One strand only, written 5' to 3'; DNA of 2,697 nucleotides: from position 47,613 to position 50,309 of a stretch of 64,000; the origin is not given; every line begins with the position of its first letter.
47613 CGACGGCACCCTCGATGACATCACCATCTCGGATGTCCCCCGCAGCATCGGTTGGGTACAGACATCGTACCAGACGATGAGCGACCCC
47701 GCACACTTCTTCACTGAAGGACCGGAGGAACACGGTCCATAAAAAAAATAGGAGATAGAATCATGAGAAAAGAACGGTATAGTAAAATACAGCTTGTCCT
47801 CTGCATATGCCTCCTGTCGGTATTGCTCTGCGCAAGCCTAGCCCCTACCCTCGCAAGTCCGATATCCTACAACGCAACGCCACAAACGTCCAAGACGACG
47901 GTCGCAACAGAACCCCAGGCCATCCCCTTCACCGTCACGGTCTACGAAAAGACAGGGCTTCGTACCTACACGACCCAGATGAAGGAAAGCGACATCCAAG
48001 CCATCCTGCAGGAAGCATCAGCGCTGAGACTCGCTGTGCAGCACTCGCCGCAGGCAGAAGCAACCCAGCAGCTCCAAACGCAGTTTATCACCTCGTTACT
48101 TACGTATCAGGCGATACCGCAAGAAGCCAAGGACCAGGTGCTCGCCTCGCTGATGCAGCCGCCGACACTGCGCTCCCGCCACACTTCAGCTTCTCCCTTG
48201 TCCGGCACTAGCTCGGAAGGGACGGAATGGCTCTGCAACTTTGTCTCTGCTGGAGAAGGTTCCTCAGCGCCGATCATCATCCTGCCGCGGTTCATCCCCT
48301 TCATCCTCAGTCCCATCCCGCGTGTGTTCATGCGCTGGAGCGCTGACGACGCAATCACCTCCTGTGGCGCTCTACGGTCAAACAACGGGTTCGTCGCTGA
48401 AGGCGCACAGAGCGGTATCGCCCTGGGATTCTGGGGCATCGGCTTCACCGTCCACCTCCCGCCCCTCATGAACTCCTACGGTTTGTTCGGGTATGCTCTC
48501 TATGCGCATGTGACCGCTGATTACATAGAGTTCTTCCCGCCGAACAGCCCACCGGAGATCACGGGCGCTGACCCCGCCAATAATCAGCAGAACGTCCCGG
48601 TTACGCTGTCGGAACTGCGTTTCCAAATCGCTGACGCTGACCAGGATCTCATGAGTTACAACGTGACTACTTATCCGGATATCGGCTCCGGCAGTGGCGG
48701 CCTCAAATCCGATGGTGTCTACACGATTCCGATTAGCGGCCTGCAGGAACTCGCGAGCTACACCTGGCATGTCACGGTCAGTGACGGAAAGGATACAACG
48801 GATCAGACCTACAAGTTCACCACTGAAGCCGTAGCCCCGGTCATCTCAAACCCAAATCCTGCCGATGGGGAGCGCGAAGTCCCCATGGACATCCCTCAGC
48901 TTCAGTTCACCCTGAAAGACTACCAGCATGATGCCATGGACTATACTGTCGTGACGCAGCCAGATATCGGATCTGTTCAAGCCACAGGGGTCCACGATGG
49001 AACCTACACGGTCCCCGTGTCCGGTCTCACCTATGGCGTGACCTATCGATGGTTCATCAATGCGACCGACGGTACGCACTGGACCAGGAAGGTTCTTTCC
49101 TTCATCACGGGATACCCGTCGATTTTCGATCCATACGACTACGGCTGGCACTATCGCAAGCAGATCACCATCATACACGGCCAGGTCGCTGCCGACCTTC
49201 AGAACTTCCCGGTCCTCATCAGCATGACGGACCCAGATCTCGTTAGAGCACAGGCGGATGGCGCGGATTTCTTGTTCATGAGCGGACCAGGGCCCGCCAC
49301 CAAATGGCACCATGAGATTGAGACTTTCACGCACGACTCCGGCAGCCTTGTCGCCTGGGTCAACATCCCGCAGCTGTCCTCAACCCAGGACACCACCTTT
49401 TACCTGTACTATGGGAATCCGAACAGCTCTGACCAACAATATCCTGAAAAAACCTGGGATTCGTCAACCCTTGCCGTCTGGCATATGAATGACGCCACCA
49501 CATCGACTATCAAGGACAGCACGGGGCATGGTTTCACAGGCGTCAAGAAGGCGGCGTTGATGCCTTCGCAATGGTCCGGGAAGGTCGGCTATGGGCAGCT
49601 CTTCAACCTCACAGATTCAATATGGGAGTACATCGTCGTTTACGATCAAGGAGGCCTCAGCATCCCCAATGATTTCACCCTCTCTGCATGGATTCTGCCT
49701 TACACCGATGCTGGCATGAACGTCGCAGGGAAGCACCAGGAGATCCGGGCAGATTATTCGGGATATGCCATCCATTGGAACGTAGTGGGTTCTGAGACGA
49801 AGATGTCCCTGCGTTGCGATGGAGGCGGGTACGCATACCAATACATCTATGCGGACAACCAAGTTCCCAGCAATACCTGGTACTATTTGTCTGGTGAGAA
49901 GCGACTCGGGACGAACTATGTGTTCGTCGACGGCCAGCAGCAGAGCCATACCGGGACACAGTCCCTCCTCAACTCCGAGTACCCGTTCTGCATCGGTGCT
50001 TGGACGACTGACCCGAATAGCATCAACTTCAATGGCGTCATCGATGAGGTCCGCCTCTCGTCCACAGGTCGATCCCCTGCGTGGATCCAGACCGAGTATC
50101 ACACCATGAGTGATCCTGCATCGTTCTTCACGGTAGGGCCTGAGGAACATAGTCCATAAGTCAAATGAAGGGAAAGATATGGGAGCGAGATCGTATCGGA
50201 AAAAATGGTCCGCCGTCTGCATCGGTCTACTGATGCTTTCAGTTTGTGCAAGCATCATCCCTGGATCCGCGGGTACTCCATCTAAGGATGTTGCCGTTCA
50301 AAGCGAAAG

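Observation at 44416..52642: Membrane-tethered double-wHTH regulator divergent from a tandem array of three homogenised ~800-aa secreted paralogs, plus a decayed fourth copy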

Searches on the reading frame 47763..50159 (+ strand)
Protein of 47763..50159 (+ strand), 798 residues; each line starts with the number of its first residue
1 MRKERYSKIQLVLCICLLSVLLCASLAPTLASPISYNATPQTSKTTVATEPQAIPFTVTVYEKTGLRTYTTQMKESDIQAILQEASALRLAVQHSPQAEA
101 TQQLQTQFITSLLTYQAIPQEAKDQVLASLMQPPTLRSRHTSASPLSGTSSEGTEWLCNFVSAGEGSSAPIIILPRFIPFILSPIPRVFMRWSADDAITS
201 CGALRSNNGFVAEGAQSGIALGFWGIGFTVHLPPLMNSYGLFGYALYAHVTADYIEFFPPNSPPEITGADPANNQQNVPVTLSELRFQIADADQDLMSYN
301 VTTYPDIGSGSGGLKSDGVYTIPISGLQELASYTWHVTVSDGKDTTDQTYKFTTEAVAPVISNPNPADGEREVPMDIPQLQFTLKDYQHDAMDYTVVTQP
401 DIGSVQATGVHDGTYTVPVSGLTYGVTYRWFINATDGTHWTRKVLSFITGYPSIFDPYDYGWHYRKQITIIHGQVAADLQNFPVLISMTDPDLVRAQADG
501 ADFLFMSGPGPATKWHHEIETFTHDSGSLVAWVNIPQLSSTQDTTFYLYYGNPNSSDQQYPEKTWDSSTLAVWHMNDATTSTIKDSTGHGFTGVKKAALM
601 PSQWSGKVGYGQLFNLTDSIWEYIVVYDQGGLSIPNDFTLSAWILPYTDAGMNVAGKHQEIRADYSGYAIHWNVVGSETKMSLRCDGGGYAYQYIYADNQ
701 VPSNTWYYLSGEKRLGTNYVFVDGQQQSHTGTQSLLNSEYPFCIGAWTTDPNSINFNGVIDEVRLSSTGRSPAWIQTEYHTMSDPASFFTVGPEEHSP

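Call 3: search_protein_families(library=pfam, proteins=[window:47763-50159:+], max_evalue=0.1)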
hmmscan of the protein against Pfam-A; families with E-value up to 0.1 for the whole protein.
window:47763-50159:+ (798 aa): 2 families
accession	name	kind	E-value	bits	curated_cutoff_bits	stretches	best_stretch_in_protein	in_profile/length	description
PF13385.13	Laminin_G_3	-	1.1e-15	58.5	27.6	1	630-776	12-151/151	Concanavalin A-like lectin/glucanases superfamily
PF10102.14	DUF2341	-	2.8e-06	28.1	23.4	1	517-579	17-72/84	Domain of unknown function (DUF2341)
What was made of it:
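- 47763..50159 (+): Copy c2, 798 aa. Signal peptide aa 1-31; alpha-module (beta-hairpin plus helices) aa 52-140; beta core of four long strands aa 151-258; Ig-like modules aa 263-357 and 358-452; DUF2341 aa ~464-585; LamG/ConA-like head aa ~590-798. Pfam (call 3).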

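Call 4: search_protein_families(library=ncbifam, proteins=[window:47763-50159:+], max_evalue=0.1)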
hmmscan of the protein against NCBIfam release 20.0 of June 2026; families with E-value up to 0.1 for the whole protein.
window:47763-50159:+ (798 aa): 1 family
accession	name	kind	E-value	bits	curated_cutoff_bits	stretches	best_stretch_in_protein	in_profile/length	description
NF052521.1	TafC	equivalog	5.9e-05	22.3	410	1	569-781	148-362/373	TafC family fimbrial protein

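Call 8: search_solved_structures(query=window:47763-50159:+, max_evalue=1)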
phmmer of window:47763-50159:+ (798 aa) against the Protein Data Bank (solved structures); distinct sequences matched with E-value up to 1: 0.

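Call 10: find_encoding_contigs(protein=window:47763-50159:+, flank=10000, max_places=6)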
Protein window:47763-50159:+ (798 aa): 1 contig read that carries it; 1 place shown.
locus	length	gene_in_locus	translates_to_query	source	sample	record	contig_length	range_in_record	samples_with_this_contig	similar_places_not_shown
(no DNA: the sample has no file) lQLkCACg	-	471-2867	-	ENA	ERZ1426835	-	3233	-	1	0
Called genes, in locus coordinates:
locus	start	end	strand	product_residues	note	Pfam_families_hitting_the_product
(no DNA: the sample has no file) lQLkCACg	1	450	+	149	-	?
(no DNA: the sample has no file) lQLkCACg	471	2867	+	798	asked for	PF10102:DUF2341 (weak), PF13385:Laminin_G_3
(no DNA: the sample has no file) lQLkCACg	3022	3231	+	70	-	?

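Call 37: search_protein_families(library=pfam, alignment_id=A2, max_evalue=0.001)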
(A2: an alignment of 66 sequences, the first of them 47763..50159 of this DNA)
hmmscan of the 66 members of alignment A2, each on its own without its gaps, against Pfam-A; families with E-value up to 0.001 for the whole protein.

A. member 1, window:47763-50159:+ (798 aa): 2 families
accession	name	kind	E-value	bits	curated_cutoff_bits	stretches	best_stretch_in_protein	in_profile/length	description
PF13385.13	Laminin_G_3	-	1.1e-15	58.5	27.6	1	630-776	12-151/151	Concanavalin A-like lectin/glucanases superfamily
PF10102.14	DUF2341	-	2.8e-06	28.1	23.4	1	517-579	17-72/84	Domain of unknown function (DUF2341)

B. families by the number of members that match (of 66 scanned): 16 families
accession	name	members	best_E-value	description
PF13385.13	Laminin_G_3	53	7e-28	Concanavalin A-like lectin/glucanases superfamily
PF10102.14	DUF2341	43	6.2e-19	Domain of unknown function (DUF2341)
PF00041.27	fn3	11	5e-08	Fibronectin type III domain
PF16656.11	Pur_ac_phosph_N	9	9.2e-08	Purple acid Phosphatase, N-terminal domain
PF07953.20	Toxin_R_bind_N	4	1.1e-09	Clostridium neurotoxin, N-terminal receptor binding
PF24517.2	CBM96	3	4.5e-26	Carbohydrate-binding module family 96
PF06848.17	Disaggr_repeat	3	4.9e-08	Disaggregatase related repeat domain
PF17425.8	Arylsulfotran_N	3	0.00026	Arylsulfotransferase Ig-like domain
PF02210.31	Laminin_G_2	2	2.7e-05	Laminin G domain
PF25059.1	FN3_DSCAM-DSCAML_C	2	0.00012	DSCAM/DSCAML C-terminal Fn3-like domain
PF00354.24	Pentaxin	2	0.00037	Pentaxin family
PF06051.17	DUF928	1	0.00011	Domain of Unknown Function (DUF928)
PF17963.7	Big_9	1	0.00016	Bacterial Ig domain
PF13205.12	Big_5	1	0.00019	Bacterial Ig-like domain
PF00688.24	TGFb_propeptide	1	0.00039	TGF-beta propeptide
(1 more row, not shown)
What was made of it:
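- On DUF2341 (PF10102): 43 of 66 family members match (call 37).
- On Fibronectin type III (PF00041): 11 of 66 relatives match at E<1e-3 (call 37).
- The same architecture in 43-53 of 66 family members, with CBM96 or disaggregatase repeats replacing the head in a few (call 37).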

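Call 60: predict_structure(alignment_id=A2)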
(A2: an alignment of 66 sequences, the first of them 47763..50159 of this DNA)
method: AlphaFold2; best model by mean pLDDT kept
length: 798 residues; sequences in the alignment: 66
mean_pLDDT: 88.9   pTM: 0.66
mean pLDDT of the five models: 88.9, 88.2, 87.9, 87.7, 86.7
residues with pLDDT >= 90: 568; 70-90: 160; 50-70: 34; < 50: 36
segments of 3 or more residues with pLDDT < 50: 1-3, 28-49, 140-149
pLDDT, mean of each block of 10 residues (from residue 1): 57 86 65 38 37 83 84 91 91 81 92 90 77 61 37 89 92 73 78 94 88 94 89 79 93 87 93 95 97 95 95 97 93 96 93 93 96 96 95 98 98 97 96 96 97 97 98 98 98 98 98 97 97 98 99 95 96 87 93 81 86 79 87 92 96 93 89 92 92 93 96 97 96 93 85 87 97 98 97 97
secondary structure, 60 per line:
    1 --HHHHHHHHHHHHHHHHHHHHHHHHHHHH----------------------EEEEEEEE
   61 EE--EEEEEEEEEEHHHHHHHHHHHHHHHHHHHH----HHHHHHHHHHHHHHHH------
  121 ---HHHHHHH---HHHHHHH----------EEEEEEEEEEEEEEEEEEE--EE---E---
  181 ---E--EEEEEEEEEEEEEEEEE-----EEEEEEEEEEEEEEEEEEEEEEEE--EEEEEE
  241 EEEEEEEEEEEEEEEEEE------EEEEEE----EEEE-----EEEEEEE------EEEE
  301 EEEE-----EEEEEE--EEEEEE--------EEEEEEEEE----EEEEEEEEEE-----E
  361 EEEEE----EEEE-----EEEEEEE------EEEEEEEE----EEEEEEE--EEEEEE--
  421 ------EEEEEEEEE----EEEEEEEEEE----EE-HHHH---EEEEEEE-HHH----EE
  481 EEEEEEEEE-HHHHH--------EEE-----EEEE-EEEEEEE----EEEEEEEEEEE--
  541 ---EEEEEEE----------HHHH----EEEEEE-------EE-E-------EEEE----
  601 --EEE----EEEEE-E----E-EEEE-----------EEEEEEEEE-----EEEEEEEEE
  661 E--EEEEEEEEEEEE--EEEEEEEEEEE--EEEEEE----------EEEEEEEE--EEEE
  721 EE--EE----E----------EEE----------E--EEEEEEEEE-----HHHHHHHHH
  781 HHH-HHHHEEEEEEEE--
elements in order (helices of 4 or more, strands of 3 or more residues): H3-30 E53-62 E65-74 H75-94 H99-114 H124-130 H134-140 E151-169 E187-203 E209-232 E235-258 E265-270 E275-278 E284-290 E297-304 E310-315 E318-323 E332-340 E345-354 E360-365 E370-373 E379-385 E392-399 E404-410 E413-418 E427-435 E440-449 H457-460 E464-470 E479-489 H491-495 E504-506 E512-515 E517-523 E528-538 E544-550 H561-564 E569-574 E593-596 E603-605 E610-614 E623-626 E638-646 E652-661 E664-675 E678-688 E691-696 E707-714 E717-722 E742-744 E758-766 H772-783 H785-788 E789-796
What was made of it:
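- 47763..50159 (+): AlphaFold2 with 66 sequences, mean pLDDT 88.9 (call 60).
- On Fibronectin type III (PF00041): The model shows two seven-strand sandwiches (call 60), so 'Ig/FN3-like' is structurally reasonable.
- Checked: The AlphaFold model shows two ~95-aa beta-sandwich modules at aa 265-354 and 360-449 (call 60).
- A full-length model of pLDDT 88.9 (call 60).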

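Call 63: fold_search(model_id=the predicted structure, library=pdb)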
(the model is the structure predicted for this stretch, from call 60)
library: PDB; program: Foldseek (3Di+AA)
matches with E <= 10: 1794; with E <= 0.001: 456
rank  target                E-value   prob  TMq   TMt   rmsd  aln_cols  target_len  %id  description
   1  2a75                  1.9e-10  1.00  0.22  0.27  29.3       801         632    8  Trypanosoma rangeli Sialidase In Complex With 2,3- Difluorosialic Acid (Covalent Intermediate) (released 2005-11-22)
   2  1wcs                  2.5e-10  1.00  0.21  0.26  30.9       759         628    8  A mutant of Trypanosoma rangeli sialidase displaying trans-sialidase activity (released 2004-12-15)
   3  1n1s                  3.0e-10  1.00  0.20  0.25  30.6       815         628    9  Trypanosoma rangeli sialidase (released 2003-01-07)
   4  1mz6                  5.1e-10  1.00  0.19  0.24  29.9       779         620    8  Trypanosoma rangeli sialidase in complex with the inhibitor DANA (released 2002-10-16)
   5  2ags                  9.7e-10  1.00  0.21  0.26  27.3       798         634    9  Trypanosoma rangeli Sialidase in Complex with 2-Keto-3-deoxy-D-glycero-D-galacto-2,3-difluoro-nononic acid (2,3-difluoro (released 2005-11-22)
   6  1ms0_A                1.0e-09  1.00  0.22  0.28  30.6       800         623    8  Monoclinic form of Trypanosoma cruzi trans-sialidase, in complex with 3-deoxy-2,3-dehydro-N-acetylneuraminic acid (DAN (released 2003-03-25)
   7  1ms5_B                1.4e-09  1.00  0.21  0.26  30.0       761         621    8  Triclinic form of Trypanosoma cruzi trans-sialidase, soaked with N-acetylneuraminyl-a-2,3-thio-galactoside (NA-S-Gal) (released 2003-03-25)
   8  2fhr                  1.4e-09  1.00  0.20  0.24  28.5       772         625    9  Trypanosoma Rangeli Sialidase In Complex With 2,3- Difluorosialic Acid (Covalent Intermediate) (released 2006-01-17)
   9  1ms9_A                2.7e-09  1.00  0.21  0.26  29.8       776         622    8  Triclinic form of Trypanosoma cruzi trans-sialidase, in complex with lactose (released 2003-03-25)
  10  3b69                  2.7e-09  1.00  0.21  0.26  28.8       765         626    8  T cruzi Trans-sialidase complex with benzoylated NANA derivative (released 2008-05-13)
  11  1mz5                  2.8e-09  1.00  0.21  0.25  30.9       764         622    8  Trypanosoma rangeli sialidase (released 2002-10-16)
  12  1mr5                  3.0e-09  1.00  0.22  0.28  28.0       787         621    8  Orthorhombic form of Trypanosoma cruzi trans-sialidase (released 2003-03-18)
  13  1ms8_A                3.1e-09  1.00  0.21  0.26  30.0       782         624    8  Triclinic form of Trypanosoma cruzi trans-sialidase, in complex with 3-deoxy-2,3-dehydro-N-acetylneuraminic acid (DANA (released 2003-03-25)
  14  1ms5_A                3.1e-09  1.00  0.21  0.26  29.8       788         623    8  Triclinic form of Trypanosoma cruzi trans-sialidase, soaked with N-acetylneuraminyl-a-2,3-thio-galactoside (NA-S-Gal) (released 2003-03-25)
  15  5hp6                  3.8e-09  1.00  0.22  0.22  17.8       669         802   11  Structure of AbnA, a GH43 extracellular arabinanase from Geobacillus stearothermophilus (a new conformational state) (released 2017-02-01)
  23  5hon_A                3.4e-08  1.00  0.22  0.76   3.3       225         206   20  Structure of Domain 4 of AbnA, a GH43 extracellular arabinanase from Geobacillus stearothermophilus, in complex with a (released 2017-02-01)
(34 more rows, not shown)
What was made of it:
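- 47763..50159 (+): Foldseek hits to lectin-like jelly rolls (call 63).
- On Laminin_G_3 / ConA-like lectin (PF13385): Foldseek probability 1.0 to lectin-like jelly rolls, for example 5hon with TM 0.76 and rmsd 3.3 (call 63).
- Closest known: ConA/LamG lectin modules: Laminin_G_3. Same: The fold of the C-terminal ~200 aa matches (call 63; Pfam above cut-off, call 3).
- Foldseek matches of the C-terminal part to the trans-sialidase lectin domain, AbnA GH43 domain 4 (TM 0.76), tetanus and botulinum Hc-N, and the S. sanguinis PilC lectin module (call 63). There is a structural hit to the S. sanguinis PilC minor pilin lectin module (call 63). LamG heads target neurotoxins and glycosidases (call 63).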

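Call 87: search_protein_families(library=phrogs, proteins=[window:47763-50159:+], max_evalue=0.001)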
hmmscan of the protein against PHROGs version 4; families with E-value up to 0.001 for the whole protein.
window:47763-50159:+ (798 aa): 0 families

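Call 88: search_protein_families(library=padloc, proteins=[window:47763-50159:+], max_evalue=0.001)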
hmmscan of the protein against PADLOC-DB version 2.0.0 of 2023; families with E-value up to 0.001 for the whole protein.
window:47763-50159:+ (798 aa): 0 families
